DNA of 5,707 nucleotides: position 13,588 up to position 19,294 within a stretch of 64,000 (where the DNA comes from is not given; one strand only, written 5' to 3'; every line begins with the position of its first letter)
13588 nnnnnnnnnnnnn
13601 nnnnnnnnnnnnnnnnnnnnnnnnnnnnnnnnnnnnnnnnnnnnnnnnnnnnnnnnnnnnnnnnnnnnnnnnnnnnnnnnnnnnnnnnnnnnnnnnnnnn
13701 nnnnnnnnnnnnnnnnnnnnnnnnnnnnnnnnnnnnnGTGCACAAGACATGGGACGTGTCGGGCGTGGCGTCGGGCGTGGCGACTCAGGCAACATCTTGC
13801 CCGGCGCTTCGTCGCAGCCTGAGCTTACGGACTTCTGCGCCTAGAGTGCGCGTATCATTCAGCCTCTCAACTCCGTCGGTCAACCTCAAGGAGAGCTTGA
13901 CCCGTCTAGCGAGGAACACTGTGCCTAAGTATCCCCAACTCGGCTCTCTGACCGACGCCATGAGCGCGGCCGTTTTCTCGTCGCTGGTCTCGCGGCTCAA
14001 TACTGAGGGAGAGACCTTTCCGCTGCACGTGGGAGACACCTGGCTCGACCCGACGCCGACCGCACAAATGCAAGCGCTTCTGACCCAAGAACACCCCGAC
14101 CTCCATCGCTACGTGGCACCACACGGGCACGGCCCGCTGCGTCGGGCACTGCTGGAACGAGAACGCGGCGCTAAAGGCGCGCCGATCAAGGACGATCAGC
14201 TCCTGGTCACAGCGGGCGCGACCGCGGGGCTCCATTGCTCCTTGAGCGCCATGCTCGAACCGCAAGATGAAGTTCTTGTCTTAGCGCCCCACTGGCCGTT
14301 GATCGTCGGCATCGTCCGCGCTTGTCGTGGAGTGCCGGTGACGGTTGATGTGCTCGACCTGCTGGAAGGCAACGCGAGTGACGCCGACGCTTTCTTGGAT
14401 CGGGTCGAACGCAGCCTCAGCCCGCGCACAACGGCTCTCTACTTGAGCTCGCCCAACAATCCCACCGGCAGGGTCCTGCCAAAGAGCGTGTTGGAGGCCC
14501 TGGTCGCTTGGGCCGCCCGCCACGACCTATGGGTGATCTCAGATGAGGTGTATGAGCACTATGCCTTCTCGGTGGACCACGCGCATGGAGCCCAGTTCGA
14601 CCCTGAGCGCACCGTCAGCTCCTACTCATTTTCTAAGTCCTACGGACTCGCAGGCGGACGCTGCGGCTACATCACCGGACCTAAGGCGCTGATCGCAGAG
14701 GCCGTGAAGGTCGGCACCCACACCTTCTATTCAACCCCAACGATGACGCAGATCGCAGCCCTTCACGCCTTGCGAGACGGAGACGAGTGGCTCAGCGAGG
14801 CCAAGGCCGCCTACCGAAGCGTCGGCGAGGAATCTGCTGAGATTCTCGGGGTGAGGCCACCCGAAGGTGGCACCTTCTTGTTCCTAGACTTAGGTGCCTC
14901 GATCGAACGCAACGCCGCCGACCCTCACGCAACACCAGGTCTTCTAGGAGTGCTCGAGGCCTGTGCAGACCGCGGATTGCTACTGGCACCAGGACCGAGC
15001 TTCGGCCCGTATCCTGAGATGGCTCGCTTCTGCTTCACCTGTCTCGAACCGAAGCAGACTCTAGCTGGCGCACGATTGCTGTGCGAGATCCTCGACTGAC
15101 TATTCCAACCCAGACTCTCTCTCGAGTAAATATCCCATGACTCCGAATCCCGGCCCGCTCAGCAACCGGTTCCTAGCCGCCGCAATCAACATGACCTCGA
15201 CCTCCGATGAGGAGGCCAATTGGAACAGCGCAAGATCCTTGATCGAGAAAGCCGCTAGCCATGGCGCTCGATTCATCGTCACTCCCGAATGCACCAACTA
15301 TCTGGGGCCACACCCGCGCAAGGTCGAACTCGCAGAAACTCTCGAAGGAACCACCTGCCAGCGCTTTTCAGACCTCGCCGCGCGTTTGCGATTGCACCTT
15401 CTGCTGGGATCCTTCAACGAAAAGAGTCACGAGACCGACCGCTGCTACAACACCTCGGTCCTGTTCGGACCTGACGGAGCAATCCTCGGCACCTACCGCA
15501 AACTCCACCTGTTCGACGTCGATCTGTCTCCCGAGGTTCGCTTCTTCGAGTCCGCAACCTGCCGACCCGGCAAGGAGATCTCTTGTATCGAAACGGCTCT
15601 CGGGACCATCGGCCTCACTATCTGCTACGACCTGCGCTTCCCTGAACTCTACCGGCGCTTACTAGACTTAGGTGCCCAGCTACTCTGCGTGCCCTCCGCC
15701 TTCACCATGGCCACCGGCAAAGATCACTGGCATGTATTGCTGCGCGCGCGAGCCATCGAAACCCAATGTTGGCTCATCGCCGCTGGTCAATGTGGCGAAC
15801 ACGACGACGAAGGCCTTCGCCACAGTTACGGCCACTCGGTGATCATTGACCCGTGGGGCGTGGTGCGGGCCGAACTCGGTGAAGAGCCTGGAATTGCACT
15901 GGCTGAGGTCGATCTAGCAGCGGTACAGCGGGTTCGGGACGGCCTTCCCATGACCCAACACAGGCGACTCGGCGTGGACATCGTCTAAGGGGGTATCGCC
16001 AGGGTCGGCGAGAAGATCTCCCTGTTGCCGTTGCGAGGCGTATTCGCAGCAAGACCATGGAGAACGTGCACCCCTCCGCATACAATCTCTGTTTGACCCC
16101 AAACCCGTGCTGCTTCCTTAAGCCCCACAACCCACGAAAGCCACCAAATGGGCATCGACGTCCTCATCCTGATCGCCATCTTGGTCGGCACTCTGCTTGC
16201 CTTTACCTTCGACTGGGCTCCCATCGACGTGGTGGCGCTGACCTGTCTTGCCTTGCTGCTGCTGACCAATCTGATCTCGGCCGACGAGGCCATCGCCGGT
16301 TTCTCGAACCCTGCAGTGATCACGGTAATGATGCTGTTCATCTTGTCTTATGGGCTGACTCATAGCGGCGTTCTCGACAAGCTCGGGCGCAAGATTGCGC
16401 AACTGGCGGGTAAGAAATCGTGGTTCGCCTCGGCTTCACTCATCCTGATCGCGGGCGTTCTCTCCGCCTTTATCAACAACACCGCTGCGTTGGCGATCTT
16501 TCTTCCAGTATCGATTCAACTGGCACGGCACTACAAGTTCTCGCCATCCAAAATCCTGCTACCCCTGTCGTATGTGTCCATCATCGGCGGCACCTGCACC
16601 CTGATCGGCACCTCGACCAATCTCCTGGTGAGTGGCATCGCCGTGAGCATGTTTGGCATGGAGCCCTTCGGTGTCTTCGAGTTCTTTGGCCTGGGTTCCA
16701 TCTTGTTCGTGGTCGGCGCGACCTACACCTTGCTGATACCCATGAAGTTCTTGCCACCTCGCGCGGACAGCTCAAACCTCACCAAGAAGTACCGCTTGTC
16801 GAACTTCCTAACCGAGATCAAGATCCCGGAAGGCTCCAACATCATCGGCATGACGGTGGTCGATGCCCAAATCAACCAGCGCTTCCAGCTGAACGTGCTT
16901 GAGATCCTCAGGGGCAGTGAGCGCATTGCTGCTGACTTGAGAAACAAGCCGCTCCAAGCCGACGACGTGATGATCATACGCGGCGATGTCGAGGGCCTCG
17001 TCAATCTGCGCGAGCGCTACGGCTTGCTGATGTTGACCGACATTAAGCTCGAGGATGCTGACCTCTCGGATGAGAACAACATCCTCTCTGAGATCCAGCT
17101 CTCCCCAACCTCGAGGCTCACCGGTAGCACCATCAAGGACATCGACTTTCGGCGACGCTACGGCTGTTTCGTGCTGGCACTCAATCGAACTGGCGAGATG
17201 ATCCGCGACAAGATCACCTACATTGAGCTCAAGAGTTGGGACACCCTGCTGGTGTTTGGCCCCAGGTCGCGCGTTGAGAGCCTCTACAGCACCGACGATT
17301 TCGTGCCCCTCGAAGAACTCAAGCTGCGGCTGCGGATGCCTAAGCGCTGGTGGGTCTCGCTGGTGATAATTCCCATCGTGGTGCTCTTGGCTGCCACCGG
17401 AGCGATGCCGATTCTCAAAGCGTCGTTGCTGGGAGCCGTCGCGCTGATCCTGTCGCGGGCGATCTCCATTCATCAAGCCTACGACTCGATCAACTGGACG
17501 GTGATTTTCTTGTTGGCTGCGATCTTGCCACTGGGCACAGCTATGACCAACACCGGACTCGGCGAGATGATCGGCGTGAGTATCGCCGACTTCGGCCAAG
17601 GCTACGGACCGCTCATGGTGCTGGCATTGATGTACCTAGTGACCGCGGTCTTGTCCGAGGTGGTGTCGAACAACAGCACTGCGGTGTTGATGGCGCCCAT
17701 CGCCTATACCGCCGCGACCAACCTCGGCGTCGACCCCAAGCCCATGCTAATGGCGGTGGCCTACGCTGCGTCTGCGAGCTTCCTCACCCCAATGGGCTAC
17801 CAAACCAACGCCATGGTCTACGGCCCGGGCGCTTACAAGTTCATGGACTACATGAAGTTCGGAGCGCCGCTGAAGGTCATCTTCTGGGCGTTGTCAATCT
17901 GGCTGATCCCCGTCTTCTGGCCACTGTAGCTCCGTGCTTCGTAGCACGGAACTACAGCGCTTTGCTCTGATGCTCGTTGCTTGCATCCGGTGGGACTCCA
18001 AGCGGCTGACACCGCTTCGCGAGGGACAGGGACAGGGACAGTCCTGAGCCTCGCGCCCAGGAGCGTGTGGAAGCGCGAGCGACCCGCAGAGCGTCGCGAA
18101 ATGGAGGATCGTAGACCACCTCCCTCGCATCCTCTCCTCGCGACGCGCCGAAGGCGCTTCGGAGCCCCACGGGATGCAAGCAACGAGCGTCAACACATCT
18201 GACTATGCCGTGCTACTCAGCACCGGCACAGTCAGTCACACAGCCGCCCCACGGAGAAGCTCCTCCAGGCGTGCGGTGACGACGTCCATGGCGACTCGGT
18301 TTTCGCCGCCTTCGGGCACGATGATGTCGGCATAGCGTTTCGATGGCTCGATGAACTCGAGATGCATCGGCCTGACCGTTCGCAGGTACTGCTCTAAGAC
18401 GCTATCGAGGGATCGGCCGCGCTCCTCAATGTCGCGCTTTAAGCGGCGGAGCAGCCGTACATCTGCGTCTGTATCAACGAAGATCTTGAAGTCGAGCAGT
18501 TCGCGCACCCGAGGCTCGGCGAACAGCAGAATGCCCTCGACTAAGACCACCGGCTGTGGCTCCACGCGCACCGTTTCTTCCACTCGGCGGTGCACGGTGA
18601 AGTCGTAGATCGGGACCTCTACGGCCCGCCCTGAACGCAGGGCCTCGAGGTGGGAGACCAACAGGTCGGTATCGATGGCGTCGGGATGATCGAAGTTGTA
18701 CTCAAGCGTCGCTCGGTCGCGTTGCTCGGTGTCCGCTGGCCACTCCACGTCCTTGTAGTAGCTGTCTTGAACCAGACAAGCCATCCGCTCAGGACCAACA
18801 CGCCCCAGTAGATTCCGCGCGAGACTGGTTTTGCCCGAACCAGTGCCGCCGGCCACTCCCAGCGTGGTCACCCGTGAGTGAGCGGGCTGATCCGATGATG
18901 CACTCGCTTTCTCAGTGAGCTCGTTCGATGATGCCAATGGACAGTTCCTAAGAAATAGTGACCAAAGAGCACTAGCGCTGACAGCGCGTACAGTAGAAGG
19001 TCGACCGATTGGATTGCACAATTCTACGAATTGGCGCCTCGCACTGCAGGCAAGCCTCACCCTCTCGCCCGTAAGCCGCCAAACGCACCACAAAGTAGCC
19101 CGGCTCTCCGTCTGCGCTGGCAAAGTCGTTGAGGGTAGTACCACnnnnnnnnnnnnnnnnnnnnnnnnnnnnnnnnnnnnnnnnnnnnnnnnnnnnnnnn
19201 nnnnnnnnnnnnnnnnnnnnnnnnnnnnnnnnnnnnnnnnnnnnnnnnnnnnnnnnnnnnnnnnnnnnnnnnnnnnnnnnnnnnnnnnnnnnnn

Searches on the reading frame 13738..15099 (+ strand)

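Call 20: search_protein_families(library=pfam, proteins=[window:13738-15099:+], max_evalue=0.001)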
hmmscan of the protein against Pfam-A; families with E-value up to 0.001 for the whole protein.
window:13738-15099:+ (453 aa): 3 families
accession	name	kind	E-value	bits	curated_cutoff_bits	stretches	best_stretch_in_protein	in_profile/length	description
PF00155.27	Aminotran_1_2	-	8.4e-44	150.7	19.7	1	106-439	18-352/361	Aminotransferase class I and II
PF01041.23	DegT_DnrJ_EryC1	-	2.7e-05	24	19.8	1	155-323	42-195/360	DegT/DnrJ/EryC1/StrS aminotransferase family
PF00266.25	Aminotran_5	-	0.00097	18.6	21.5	0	152-271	61-177/371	Aminotransferase class-V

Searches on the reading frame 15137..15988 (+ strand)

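Call 20: search_protein_families(library=pfam, proteins=[window:15137-15988:+], max_evalue=0.001)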
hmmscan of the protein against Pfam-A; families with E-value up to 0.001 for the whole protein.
window:15137-15988:+ (283 aa): 1 family
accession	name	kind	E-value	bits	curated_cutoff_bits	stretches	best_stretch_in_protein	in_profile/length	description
PF00795.27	CN_hydrolase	-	5.2e-65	219.8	23.2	1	13-267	1-255/256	Carbon-nitrogen hydrolase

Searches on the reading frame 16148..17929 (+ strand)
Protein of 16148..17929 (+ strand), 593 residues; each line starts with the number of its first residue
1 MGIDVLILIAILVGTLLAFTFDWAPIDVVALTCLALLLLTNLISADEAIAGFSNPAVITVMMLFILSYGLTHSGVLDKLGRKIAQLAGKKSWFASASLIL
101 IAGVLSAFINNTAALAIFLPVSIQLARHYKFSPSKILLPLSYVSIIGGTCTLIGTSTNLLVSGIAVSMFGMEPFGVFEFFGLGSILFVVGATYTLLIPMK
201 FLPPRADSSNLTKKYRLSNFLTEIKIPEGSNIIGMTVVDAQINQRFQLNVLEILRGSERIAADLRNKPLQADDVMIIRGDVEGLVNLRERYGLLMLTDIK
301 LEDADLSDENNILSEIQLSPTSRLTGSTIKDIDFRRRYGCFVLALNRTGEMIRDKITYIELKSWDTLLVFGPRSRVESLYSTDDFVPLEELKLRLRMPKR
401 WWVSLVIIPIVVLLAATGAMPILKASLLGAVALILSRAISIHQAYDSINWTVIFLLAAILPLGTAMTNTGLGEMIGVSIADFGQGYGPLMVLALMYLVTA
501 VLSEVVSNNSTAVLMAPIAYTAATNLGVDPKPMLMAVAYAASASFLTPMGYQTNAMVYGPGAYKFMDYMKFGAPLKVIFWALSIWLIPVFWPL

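Call 20: search_protein_families(library=pfam, proteins=[window:16148-17929:+], max_evalue=0.001)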
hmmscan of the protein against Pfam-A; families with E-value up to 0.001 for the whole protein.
window:16148-17929:+ (593 aa): 4 families
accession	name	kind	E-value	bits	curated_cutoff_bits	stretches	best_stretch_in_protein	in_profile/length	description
PF03600.22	CitMHS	-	4e-84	283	31.9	2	17-538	2-334/336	Citrate transporter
PF02080.26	TrkA_C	-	4.8e-21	74.9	27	2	221-288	1-67/71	TrkA-C domain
PF00939.25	Na_sulph_symp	-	1.2e-16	61.2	27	2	406-592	274-467/472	Sodium:sulfate symporter transmembrane region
PF06808.19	DctM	-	7e-06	25.6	23.8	1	390-551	202-373/413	Tripartite ATP-independent periplasmic transporter, DctM component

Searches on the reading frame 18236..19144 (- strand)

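Call 20: search_protein_families(library=pfam, proteins=[window:18236-19144:-], max_evalue=0.001)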
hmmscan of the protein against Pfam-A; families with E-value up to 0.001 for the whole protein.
window:18236-19144:- (302 aa): 2 families
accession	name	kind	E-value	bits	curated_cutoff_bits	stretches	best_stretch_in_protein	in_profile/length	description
PF00485.24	PRK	-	2.1e-45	155.4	22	1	95-284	2-195/196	Phosphoribulokinase / Uridine kinase family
PF13238.12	AAA_18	-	4.9e-06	27.4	29.4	1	97-243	3-117/128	AAA domain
